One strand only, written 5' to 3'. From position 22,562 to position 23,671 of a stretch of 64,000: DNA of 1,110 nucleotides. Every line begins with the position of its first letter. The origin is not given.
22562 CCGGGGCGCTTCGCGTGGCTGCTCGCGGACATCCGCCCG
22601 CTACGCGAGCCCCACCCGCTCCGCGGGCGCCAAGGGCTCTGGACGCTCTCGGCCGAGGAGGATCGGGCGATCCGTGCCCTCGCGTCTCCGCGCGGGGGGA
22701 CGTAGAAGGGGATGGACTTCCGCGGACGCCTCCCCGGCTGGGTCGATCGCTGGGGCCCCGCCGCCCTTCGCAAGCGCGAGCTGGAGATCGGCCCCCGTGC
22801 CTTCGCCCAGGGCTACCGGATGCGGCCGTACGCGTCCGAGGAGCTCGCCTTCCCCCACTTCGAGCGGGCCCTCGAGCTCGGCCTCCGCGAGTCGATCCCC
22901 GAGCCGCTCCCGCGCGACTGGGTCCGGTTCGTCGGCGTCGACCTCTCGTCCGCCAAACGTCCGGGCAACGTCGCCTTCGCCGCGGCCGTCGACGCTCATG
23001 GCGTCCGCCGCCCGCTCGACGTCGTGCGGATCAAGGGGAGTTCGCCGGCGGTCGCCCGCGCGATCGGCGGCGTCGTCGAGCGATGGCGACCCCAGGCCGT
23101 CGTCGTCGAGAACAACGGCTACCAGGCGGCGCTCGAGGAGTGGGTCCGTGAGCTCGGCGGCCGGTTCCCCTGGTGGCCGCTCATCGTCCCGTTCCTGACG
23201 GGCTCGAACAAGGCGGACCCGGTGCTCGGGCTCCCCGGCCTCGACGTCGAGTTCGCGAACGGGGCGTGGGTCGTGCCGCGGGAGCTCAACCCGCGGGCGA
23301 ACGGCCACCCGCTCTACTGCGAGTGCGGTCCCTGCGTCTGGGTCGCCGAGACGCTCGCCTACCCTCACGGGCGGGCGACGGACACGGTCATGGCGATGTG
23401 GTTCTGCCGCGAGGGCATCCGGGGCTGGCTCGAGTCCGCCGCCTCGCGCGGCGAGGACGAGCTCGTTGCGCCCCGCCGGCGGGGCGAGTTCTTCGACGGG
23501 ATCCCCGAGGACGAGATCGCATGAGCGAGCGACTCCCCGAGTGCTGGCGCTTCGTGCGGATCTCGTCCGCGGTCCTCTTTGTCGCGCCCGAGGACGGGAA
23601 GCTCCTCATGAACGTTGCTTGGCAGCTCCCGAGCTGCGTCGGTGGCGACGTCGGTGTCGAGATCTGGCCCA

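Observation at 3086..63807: Genome-wide 16-bp palindrome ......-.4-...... (12 copies): candidate KorB/parS-like operator network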

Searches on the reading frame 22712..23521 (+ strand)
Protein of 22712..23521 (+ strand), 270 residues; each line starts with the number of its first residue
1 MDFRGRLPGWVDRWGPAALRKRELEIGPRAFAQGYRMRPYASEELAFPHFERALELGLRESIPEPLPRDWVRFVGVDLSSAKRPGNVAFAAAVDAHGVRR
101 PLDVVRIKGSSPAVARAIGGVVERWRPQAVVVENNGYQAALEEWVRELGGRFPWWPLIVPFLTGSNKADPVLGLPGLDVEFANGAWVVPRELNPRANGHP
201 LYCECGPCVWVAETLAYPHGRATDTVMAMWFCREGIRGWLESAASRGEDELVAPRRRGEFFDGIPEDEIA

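Call 45: search_protein_families(library=phrogs, proteins=[window:22712-23521:+], max_evalue=0.001)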
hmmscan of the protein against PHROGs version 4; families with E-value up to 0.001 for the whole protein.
window:22712-23521:+ (270 aa): 1 family
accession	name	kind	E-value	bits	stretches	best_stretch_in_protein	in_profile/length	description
phrog_38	-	head and packaging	7.2e-10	39.2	1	10-148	488-628/760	terminase large subunit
